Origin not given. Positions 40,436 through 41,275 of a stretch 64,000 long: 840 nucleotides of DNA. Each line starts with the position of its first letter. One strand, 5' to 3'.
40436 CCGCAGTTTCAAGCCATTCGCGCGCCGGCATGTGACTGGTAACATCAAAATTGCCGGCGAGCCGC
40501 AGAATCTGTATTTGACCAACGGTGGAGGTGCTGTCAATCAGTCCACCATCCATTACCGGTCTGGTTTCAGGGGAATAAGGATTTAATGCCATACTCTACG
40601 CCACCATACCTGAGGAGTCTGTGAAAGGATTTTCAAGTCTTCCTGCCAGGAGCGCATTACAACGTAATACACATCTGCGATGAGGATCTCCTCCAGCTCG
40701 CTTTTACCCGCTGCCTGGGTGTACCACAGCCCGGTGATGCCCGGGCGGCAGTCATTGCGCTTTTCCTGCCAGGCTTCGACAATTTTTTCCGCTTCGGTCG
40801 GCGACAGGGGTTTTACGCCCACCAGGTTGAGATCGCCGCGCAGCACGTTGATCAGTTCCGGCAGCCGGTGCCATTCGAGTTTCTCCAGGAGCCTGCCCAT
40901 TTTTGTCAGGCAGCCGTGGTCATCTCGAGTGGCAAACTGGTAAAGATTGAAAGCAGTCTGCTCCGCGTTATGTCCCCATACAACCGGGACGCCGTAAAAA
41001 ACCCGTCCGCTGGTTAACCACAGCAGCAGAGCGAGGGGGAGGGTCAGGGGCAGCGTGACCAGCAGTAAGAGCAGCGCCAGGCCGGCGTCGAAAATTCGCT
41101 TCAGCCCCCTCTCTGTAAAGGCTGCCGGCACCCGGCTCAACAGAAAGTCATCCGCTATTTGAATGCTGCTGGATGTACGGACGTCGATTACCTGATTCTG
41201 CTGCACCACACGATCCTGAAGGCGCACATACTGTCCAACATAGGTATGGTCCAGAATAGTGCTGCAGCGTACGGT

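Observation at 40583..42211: NTP-transferase / LbH / phosphoglycosyl-transferase fusion with both active-site signatures degenerate (candidate pseudoenzyme scaffold)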

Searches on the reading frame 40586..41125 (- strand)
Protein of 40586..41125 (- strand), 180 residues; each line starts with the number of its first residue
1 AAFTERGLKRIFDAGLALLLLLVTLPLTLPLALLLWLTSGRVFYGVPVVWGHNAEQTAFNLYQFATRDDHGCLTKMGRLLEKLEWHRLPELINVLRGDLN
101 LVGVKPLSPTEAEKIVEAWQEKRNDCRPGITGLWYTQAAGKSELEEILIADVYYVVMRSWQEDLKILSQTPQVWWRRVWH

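Call 39: search_solved_structures(query=window:40586-41125:-, max_evalue=0.001, show_alignments=3)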
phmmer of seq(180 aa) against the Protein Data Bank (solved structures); distinct sequences matched with E-value up to 0.001: 7.
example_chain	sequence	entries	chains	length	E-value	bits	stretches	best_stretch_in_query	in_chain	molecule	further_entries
8e37_B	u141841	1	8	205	5.8e-18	68.5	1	7-172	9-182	N,N'-diacetylbacilliosaminyl-1-phosphate transferase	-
8g1n_A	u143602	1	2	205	2.2e-17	66.6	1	7-171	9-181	N,N'-diacetylbacilliosaminyl-1-phosphate transferase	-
8t53_A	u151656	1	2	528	7.8e-14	55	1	72-177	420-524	Undecaprenyl-phosphate galactose phosphotransferase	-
30us_A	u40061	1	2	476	1.3e-12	51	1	64-171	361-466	UDP-Gal::undecaprenolphosphate Gal-1-P transferase WbaP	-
9s7s_A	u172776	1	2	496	1.5e-12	50.8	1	64-171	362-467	UDP-Gal::undecaprenolphosphate Gal-1-P transferase WbaP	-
30wc_A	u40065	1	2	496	1.5e-12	50.8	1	64-171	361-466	Undecaprenyl-phosphate galactose phosphotransferase WbaP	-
9s8l_A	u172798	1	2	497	1.5e-12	50.8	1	64-171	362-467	UDP-Gal::undecaprenolphosphate Gal-1-P transferase WbaP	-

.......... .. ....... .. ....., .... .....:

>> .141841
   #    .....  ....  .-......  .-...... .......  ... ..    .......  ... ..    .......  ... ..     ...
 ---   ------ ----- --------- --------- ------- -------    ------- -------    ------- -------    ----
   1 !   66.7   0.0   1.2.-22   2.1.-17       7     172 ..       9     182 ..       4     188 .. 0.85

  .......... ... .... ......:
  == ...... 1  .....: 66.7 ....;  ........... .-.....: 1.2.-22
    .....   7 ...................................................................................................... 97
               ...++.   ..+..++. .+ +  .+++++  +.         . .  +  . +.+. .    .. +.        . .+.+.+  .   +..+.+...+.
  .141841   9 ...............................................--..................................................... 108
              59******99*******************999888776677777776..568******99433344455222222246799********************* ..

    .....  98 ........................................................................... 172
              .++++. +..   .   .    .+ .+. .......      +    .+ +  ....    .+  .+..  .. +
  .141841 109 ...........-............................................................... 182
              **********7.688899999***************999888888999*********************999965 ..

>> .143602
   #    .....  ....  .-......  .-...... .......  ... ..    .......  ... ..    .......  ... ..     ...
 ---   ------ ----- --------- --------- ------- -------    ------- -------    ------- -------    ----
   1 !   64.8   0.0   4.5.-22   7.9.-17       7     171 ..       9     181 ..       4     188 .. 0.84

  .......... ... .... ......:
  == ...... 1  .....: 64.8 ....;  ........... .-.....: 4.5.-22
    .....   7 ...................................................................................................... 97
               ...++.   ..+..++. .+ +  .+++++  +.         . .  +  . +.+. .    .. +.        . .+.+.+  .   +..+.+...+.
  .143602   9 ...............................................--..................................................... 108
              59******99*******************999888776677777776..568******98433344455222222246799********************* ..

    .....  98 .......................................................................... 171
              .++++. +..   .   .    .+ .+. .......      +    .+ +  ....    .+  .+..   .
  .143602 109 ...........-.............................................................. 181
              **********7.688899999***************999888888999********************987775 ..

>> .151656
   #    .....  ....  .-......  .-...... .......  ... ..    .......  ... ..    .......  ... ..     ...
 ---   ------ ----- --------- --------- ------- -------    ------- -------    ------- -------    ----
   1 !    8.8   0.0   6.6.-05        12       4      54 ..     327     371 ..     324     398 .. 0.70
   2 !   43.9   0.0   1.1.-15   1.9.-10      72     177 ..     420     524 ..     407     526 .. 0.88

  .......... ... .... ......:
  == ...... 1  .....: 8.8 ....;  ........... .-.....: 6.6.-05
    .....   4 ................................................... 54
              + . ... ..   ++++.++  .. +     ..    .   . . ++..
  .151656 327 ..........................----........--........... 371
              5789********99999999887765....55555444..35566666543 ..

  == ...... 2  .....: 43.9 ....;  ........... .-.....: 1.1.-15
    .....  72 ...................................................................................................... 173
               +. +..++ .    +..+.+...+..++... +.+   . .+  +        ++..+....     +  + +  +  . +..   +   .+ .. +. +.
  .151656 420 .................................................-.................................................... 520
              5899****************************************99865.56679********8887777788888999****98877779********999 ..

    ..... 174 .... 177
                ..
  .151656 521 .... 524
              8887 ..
